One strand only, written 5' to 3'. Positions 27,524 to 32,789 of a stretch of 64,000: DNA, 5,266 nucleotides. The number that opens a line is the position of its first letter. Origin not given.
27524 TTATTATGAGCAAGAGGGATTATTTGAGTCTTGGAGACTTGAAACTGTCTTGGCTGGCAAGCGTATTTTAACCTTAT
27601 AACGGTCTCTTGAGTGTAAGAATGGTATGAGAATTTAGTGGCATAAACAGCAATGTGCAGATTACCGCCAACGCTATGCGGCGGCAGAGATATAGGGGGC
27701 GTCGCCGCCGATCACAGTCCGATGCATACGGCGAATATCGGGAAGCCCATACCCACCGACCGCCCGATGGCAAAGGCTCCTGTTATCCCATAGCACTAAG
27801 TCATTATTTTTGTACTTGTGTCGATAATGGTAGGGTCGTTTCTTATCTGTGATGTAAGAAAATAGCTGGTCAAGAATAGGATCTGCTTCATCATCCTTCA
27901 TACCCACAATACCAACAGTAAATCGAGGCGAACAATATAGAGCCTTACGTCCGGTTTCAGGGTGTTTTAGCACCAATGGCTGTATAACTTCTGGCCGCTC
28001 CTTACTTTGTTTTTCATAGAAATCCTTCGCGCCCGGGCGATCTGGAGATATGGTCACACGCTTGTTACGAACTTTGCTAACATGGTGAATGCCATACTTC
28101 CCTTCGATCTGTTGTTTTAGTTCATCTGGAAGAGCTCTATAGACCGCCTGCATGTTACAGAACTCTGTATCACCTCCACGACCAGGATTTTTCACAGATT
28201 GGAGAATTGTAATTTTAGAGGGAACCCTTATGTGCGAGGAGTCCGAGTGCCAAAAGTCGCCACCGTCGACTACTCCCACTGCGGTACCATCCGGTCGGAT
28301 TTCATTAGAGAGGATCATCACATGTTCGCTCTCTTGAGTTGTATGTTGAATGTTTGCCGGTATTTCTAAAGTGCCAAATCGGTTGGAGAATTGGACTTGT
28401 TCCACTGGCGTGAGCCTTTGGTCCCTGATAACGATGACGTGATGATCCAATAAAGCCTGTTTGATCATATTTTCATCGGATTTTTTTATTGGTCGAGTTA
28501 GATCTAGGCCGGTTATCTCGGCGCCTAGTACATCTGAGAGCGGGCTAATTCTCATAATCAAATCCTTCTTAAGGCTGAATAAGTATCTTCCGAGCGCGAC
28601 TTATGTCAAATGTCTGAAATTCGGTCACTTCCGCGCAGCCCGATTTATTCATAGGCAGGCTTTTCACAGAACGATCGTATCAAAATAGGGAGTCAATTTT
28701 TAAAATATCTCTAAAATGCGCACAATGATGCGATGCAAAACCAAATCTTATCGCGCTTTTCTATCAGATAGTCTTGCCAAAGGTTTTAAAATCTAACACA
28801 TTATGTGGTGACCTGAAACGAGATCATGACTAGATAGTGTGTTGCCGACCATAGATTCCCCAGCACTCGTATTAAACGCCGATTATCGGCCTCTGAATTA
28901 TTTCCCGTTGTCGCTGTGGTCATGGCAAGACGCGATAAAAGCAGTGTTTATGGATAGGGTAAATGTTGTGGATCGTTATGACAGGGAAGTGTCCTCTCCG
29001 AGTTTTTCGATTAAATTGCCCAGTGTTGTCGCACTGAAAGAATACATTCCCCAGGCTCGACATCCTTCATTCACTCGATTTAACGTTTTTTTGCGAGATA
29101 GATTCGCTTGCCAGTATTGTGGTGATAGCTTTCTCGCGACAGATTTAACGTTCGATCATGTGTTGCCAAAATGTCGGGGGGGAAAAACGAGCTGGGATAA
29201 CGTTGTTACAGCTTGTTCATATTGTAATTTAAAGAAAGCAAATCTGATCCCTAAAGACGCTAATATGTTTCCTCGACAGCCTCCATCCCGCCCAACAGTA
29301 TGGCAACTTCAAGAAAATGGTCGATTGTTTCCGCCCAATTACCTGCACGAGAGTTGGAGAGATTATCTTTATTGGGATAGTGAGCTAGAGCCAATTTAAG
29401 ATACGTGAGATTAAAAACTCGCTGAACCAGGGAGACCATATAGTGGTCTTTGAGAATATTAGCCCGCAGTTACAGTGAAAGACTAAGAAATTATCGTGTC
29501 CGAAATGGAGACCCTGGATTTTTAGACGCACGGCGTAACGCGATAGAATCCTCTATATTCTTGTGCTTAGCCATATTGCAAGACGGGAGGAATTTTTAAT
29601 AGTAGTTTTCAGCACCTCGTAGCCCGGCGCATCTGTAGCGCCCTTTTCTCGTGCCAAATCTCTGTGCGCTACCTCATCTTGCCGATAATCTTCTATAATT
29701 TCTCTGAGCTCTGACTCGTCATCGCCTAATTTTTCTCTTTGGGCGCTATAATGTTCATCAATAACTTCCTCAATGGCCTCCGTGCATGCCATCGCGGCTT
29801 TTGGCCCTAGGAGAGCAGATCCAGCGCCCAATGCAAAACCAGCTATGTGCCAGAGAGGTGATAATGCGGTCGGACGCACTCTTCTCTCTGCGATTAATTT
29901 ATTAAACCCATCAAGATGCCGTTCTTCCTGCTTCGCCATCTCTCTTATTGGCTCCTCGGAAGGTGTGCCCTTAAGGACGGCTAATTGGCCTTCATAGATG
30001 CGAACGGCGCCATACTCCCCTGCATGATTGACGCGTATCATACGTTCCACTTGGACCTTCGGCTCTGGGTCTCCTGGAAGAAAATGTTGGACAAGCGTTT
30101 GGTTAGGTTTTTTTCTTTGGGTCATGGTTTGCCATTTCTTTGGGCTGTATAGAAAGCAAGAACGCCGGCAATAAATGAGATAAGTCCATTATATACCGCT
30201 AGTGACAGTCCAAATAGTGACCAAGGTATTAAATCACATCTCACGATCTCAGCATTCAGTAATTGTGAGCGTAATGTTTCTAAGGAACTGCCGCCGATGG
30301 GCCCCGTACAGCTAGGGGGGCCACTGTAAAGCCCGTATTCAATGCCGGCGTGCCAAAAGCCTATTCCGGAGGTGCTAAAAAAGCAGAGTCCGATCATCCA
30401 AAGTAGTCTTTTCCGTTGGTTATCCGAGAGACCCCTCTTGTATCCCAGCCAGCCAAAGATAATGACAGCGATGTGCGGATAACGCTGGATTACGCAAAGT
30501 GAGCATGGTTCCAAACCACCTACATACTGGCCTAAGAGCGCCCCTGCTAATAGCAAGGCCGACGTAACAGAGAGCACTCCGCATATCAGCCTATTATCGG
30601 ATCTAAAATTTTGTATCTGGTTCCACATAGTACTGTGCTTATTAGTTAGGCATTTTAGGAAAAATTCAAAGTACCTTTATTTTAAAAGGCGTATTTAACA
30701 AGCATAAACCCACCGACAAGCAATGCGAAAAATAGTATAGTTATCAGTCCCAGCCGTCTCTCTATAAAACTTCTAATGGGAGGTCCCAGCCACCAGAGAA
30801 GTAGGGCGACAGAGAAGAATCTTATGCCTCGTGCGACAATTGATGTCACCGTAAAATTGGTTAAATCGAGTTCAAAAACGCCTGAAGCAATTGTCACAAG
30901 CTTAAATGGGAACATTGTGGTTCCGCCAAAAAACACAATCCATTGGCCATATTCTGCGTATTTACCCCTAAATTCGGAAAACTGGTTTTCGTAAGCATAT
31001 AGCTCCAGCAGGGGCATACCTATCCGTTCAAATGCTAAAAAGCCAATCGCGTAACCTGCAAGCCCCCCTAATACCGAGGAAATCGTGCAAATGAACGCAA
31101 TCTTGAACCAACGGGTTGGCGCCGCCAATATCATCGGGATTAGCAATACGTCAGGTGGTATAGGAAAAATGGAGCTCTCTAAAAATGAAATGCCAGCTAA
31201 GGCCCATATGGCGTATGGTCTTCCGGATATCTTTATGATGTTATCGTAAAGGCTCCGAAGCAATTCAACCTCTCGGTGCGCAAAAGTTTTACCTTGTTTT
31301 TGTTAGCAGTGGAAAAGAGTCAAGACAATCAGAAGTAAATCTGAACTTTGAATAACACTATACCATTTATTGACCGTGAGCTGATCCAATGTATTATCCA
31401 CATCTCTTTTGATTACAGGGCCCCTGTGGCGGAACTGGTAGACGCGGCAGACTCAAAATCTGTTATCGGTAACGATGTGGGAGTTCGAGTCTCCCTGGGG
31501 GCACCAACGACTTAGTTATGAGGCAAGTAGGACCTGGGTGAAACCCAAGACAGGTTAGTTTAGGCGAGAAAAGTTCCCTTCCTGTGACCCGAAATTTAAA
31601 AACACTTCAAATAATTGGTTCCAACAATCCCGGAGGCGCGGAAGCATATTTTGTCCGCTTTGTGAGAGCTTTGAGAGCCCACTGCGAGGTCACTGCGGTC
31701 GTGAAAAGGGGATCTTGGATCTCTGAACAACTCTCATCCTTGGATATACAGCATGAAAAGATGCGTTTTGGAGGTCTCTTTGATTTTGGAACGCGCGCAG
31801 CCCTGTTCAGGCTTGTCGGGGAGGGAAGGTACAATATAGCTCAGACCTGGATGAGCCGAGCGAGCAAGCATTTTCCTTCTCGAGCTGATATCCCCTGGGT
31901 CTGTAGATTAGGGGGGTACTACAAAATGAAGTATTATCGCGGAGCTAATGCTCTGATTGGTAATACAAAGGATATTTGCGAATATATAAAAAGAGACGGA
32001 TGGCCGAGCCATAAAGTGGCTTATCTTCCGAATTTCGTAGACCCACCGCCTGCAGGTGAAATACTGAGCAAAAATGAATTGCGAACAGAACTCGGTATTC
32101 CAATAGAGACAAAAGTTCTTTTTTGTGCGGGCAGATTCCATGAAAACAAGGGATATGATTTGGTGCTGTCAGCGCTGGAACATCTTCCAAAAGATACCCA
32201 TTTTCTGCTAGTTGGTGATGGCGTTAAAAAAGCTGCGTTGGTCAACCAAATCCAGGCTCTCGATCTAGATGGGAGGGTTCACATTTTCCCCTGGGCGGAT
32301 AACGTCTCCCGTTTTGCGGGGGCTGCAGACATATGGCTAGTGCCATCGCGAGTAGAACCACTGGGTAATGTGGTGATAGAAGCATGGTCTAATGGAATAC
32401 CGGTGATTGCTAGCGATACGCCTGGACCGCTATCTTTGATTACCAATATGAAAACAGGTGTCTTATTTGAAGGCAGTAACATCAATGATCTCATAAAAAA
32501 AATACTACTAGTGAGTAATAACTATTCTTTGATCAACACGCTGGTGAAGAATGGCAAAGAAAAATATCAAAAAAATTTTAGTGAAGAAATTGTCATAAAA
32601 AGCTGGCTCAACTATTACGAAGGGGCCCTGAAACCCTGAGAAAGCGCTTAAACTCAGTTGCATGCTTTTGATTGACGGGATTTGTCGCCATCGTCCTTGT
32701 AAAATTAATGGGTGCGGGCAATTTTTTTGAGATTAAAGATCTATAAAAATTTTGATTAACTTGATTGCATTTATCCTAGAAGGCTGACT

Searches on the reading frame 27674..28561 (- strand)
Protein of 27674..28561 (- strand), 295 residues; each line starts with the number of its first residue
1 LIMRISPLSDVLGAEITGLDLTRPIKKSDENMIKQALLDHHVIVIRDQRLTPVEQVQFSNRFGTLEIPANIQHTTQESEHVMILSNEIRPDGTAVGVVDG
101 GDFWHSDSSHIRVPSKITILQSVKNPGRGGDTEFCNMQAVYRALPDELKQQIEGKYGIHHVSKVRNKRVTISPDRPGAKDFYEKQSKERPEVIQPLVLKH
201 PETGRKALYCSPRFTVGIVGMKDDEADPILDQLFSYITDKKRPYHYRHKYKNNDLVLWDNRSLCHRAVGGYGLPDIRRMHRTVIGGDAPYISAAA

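Call 9: search_protein_families(library=pfam, proteins=[window:27674-28561:-])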
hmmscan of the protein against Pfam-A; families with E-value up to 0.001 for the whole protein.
window:27674-28561:- (295 aa): 1 family
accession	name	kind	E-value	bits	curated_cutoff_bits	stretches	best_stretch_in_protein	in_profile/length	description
PF02668.22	TauD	-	4.6e-61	207.5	27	1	5-282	2-266/267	Taurine catabolism dioxygenase TauD, TfdA family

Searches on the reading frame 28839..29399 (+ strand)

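Call 9: search_protein_families(library=pfam, proteins=[window:28839-29399:+])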
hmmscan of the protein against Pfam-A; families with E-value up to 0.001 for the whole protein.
window:28839-29399:+ (186 aa): 2 families
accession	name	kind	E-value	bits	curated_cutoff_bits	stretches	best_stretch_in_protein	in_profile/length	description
PF14279.12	HNH_5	-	1.1e-14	54.5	27.5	1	91-140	1-50/56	HNH endonuclease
PF01844.29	HNH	-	2.2e-14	53.8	21.4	1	91-135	1-46/47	HNH endonuclease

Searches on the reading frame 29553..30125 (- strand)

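Call 86: search_protein_families(library=pfam, proteins=[window:29553-30125:-], max_evalue=0.00001)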
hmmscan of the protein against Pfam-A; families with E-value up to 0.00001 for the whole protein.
window:29553-30125:- (190 aa): 2 families
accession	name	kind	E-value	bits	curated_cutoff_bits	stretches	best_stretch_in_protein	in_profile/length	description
PF03232.19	COQ7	-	2.7e-63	213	23.5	1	26-187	3-169/169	Ubiquinone biosynthesis protein COQ7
PF02915.23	Rubrerythrin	-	9.8e-08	32.9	22.8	1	33-159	6-134/137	Rubrerythrin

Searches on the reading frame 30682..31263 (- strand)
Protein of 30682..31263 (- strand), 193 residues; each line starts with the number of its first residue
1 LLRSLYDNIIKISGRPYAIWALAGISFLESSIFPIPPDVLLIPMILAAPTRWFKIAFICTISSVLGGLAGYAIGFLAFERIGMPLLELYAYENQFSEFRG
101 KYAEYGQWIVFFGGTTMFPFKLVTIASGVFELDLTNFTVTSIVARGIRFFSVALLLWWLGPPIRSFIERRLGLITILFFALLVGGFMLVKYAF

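Call 86: search_protein_families(library=pfam, proteins=[window:30682-31263:-], max_evalue=0.00001)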
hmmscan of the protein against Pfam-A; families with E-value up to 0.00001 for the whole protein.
window:30682-31263:- (193 aa): 1 family
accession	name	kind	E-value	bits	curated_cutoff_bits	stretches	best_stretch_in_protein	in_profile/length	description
PF09335.16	VTT_dom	-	4.1e-07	30.9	33.9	1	35-154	1-119/123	VTT domain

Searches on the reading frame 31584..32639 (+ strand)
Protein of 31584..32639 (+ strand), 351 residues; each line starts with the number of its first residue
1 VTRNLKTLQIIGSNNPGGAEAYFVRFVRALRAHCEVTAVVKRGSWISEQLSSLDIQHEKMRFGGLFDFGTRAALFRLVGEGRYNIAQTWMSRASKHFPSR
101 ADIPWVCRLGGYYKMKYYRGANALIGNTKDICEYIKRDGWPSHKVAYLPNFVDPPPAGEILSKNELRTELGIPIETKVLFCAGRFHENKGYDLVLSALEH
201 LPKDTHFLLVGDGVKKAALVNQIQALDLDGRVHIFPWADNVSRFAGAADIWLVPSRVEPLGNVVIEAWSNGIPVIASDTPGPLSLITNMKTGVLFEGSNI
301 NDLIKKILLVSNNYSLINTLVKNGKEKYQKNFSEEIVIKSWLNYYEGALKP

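Call 8: search_protein_families(library=pfam, proteins=[window:31584-32639:+])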
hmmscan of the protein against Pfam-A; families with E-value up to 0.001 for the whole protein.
window:31584-32639:+ (351 aa): 5 families
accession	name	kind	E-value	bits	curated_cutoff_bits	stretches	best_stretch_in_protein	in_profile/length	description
PF00534.26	Glycos_transf_1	-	2e-32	112.5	26.4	1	163-326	2-171/172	Glycosyl transferases group 1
PF13692.12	Glyco_trans_1_4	-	3.1e-26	92.8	27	1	177-310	2-139/142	Glycosyl transferases group 1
PF20706.3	GT4-conflict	-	4.7e-06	26.3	26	1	175-289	196-323/385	Family 4 Glycosyltransferase in conflict systems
PF13439.12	Glyco_transf_4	-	5e-06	27.1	28.5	1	16-154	1-168/170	Glycosyltransferase Family 4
PF13579.12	Glyco_trans_4_4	-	4e-05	24.5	29.7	0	17-150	1-157/158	Glycosyl transferase 4-like domain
